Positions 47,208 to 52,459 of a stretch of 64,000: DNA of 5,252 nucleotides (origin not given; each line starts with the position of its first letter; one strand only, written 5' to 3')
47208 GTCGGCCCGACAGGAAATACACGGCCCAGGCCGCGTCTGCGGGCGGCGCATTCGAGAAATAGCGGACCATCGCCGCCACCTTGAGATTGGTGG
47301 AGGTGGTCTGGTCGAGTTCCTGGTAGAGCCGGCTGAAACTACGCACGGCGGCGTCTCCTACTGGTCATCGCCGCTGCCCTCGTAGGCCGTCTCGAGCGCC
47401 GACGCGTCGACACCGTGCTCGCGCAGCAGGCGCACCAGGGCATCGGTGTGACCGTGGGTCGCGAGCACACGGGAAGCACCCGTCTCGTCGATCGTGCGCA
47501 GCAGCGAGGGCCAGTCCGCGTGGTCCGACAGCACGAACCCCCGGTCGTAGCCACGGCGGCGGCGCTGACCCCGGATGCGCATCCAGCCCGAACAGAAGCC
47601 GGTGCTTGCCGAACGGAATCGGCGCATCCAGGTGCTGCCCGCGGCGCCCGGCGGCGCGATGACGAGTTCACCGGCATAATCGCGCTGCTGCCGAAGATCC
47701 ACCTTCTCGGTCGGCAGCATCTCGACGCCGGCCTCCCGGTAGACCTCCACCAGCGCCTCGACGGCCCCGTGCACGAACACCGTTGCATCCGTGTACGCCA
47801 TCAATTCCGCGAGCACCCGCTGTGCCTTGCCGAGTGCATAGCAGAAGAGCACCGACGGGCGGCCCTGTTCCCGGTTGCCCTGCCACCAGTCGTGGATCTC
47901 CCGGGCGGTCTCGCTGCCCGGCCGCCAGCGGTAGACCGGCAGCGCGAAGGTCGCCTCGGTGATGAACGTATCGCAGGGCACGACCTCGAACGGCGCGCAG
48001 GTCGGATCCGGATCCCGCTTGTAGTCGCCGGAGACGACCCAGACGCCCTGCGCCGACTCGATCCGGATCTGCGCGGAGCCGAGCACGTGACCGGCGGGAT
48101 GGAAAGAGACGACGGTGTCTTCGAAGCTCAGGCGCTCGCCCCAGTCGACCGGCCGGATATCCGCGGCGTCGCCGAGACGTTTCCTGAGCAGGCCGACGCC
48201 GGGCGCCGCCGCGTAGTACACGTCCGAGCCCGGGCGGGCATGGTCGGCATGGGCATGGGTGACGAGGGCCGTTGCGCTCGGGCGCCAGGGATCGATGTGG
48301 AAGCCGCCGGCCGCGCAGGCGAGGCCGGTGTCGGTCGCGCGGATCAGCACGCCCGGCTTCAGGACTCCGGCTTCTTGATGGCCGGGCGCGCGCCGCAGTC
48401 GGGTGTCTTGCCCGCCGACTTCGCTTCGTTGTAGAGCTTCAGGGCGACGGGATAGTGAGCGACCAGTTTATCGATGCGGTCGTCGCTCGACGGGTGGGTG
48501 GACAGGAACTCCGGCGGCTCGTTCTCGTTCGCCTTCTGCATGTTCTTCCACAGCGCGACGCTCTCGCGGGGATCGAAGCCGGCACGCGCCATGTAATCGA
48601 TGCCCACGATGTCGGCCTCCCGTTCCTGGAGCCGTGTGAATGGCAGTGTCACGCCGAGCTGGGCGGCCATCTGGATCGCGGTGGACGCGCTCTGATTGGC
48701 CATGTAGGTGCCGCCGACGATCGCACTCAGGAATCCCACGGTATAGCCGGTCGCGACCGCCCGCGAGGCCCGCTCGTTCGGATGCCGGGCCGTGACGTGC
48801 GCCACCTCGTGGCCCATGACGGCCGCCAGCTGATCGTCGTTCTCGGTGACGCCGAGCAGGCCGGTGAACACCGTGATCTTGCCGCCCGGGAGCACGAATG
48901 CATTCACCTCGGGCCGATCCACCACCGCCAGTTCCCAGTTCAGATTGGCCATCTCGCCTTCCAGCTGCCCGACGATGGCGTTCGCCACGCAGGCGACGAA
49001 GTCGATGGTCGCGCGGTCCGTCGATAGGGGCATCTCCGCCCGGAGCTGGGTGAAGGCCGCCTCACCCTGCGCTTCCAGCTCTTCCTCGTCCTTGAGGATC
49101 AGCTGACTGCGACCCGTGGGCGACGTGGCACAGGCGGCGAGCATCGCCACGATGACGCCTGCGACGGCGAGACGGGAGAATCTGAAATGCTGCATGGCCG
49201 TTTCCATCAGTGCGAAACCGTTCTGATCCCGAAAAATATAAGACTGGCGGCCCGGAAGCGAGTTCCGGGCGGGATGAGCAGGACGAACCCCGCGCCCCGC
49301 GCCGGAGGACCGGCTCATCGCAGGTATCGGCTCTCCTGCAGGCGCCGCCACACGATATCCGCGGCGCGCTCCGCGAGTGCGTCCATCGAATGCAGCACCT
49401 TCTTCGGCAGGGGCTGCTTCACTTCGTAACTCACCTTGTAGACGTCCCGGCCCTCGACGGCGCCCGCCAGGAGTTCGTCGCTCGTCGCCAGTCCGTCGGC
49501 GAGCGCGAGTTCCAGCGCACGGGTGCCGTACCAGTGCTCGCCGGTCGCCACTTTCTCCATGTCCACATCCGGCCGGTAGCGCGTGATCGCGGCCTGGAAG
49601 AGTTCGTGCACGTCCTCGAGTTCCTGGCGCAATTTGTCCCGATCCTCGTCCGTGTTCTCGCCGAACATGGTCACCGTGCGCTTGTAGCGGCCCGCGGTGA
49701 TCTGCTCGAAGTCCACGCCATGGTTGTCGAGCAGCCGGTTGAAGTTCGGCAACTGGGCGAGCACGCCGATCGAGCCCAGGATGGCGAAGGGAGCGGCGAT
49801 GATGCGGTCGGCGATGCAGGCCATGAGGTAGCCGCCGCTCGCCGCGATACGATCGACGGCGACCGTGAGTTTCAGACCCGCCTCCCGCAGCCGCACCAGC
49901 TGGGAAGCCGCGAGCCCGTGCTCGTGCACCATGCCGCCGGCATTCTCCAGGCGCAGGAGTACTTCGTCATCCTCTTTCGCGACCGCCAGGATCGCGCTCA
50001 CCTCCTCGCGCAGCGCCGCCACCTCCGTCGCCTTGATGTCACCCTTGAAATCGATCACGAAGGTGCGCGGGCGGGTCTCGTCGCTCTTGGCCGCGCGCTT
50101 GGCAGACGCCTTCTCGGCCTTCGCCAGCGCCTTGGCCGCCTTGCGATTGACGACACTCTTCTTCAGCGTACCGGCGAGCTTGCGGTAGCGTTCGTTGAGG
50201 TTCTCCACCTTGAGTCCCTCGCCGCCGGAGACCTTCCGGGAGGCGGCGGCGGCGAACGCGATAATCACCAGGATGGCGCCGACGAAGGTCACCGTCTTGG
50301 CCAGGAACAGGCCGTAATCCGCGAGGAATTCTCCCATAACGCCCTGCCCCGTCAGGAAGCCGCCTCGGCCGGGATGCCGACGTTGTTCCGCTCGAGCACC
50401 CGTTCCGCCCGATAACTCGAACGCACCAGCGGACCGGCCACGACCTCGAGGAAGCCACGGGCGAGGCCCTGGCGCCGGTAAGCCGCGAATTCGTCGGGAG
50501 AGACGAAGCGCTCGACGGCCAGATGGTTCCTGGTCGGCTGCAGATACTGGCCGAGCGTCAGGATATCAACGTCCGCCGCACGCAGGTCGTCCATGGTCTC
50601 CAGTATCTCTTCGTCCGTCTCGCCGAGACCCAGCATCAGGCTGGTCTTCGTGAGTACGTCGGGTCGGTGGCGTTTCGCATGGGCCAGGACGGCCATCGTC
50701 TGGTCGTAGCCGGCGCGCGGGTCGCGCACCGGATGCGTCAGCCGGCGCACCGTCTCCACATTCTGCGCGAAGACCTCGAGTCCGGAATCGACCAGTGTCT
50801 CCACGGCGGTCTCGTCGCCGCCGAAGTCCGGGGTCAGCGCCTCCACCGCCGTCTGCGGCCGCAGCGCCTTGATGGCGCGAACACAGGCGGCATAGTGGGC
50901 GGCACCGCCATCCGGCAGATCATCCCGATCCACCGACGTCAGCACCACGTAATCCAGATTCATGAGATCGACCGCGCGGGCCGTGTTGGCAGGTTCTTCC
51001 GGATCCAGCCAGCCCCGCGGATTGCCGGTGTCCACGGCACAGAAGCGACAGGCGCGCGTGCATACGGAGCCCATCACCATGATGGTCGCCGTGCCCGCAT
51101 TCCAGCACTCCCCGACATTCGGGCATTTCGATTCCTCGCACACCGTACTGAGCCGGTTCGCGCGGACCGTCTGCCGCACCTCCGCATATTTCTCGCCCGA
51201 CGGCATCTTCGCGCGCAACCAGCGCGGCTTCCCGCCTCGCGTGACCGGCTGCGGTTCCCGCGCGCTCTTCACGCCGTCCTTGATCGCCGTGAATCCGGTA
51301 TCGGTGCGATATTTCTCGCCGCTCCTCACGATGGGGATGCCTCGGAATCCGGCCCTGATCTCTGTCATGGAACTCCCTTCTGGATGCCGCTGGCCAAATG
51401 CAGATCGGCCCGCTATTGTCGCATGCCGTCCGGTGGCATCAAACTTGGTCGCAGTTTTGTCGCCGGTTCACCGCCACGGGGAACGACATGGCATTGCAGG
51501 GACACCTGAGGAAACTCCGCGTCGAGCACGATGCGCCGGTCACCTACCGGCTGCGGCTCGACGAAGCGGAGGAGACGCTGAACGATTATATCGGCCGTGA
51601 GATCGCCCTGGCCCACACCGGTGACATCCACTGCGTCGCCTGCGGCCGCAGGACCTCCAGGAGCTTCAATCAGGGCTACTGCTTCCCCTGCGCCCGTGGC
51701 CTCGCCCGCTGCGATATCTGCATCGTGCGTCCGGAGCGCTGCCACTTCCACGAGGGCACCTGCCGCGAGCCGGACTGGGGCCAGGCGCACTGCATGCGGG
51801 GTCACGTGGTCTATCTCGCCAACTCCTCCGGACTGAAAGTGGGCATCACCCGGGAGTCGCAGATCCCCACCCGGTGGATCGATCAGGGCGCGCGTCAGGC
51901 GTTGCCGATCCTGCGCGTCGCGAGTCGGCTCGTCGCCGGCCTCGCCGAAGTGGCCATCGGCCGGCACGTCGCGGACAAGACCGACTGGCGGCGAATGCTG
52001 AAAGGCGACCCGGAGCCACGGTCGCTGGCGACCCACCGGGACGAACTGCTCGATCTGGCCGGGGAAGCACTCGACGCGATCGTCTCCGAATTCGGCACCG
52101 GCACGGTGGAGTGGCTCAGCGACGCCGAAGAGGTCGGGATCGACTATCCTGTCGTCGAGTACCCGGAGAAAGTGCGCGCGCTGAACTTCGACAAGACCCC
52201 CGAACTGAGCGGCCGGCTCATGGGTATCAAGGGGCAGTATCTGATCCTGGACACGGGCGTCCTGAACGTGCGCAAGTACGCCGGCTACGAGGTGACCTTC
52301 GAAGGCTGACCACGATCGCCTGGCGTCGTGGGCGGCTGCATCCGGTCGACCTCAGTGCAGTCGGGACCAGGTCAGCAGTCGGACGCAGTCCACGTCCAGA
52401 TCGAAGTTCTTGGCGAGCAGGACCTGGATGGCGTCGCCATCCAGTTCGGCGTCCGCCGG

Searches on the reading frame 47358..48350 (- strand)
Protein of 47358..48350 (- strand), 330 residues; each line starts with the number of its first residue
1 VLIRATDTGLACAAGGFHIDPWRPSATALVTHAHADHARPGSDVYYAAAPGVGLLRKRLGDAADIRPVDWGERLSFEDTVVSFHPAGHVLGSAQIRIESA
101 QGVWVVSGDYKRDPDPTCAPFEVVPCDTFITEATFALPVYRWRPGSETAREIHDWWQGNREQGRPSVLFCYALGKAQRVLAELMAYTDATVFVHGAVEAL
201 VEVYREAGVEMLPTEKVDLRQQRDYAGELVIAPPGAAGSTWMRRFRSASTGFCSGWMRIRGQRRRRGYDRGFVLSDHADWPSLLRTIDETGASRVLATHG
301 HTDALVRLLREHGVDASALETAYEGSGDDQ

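Call 33: search_protein_families(library=pfam, proteins=[window:47358-48350:-], max_evalue=0.00001)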
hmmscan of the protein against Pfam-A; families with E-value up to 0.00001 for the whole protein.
window:47358-48350:- (330 aa): 0 families

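Call 78: search_protein_families(library=ncbifam, proteins=[window:47358-48350:-], max_evalue=0.00001)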
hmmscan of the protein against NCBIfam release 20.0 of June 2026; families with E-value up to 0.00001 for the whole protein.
window:47358-48350:- (330 aa): 1 family
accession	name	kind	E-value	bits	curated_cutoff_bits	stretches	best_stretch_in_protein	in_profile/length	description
TIGR04122.1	Xnuc_lig_assoc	equivalog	1.6e-142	474.1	325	1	2-325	1-325/326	ligase-associated DNA damage response exonuclease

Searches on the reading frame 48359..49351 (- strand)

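Call 33: search_protein_families(library=pfam, proteins=[window:48359-49351:-], max_evalue=0.00001)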
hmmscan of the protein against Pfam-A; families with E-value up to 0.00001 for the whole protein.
window:48359-49351:- (330 aa): 1 family
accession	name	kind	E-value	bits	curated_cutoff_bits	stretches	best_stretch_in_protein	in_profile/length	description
PF01435.24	Peptidase_M48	-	1.4e-38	133.1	20.3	1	134-297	20-183/186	Peptidase family M48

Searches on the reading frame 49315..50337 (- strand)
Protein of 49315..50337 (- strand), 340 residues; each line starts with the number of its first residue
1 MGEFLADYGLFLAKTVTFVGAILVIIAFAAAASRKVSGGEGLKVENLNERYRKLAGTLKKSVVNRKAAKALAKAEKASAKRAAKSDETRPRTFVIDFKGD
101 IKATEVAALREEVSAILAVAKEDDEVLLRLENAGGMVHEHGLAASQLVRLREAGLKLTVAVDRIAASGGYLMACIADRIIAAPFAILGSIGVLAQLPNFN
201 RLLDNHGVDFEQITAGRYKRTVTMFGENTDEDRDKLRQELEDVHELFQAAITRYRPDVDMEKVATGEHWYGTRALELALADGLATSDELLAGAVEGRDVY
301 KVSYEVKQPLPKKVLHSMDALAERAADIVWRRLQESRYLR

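Call 33: search_protein_families(library=pfam, proteins=[window:49315-50337:-], max_evalue=0.00001)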
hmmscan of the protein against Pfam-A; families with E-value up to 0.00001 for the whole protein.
window:49315-50337:- (340 aa): 2 families
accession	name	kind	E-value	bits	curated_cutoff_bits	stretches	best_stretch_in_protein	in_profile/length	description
PF08496.15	Peptidase_S49_N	-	2.5e-52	177.3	27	1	3-147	1-147/147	Peptidase family S49 N-terminal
PF01343.23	Peptidase_S49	-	6.7e-40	137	24.9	1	150-298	2-152/154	Peptidase family S49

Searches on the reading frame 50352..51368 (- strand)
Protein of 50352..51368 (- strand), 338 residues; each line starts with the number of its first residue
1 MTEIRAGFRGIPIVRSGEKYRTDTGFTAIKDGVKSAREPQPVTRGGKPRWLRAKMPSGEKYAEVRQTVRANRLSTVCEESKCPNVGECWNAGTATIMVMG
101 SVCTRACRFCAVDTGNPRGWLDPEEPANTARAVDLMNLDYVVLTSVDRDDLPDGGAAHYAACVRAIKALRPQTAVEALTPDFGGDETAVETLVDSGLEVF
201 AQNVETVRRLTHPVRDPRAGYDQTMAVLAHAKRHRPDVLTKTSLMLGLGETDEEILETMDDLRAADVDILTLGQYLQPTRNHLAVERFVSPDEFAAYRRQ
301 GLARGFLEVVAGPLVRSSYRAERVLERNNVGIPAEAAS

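Call 34: search_protein_families(library=pfam, proteins=[window:50352-51368:-], max_evalue=0.00001)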
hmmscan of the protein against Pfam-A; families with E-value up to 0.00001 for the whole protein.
window:50352-51368:- (338 aa): 2 families
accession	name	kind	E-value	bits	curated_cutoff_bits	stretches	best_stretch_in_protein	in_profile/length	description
PF04055.27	Radical_SAM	-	1.6e-22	80.9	29.5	1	98-262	2-166/166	Radical SAM superfamily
PF16881.10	LIAS_N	-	1.6e-07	32.1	27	1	47-82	61-96/96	N-terminal domain of lipoyl synthase of Radical_SAM family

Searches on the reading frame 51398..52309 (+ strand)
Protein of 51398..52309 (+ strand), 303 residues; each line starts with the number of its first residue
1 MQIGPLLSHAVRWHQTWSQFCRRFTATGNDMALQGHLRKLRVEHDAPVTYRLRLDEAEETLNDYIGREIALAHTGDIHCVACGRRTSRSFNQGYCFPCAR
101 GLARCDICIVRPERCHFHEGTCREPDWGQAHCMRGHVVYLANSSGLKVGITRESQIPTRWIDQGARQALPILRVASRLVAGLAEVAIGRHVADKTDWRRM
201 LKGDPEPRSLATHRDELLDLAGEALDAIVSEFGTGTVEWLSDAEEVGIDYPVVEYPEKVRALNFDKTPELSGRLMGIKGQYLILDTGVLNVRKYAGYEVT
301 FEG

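Call 34: search_protein_families(library=pfam, proteins=[window:51398-52309:+], max_evalue=0.00001)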
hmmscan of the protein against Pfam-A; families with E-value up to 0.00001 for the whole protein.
window:51398-52309:+ (303 aa): 1 family
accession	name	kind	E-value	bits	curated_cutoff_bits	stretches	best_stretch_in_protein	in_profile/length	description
PF10977.13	DUF2797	-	7.6e-98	327.3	25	1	66-299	1-227/227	Protein of unknown function (DUF2797)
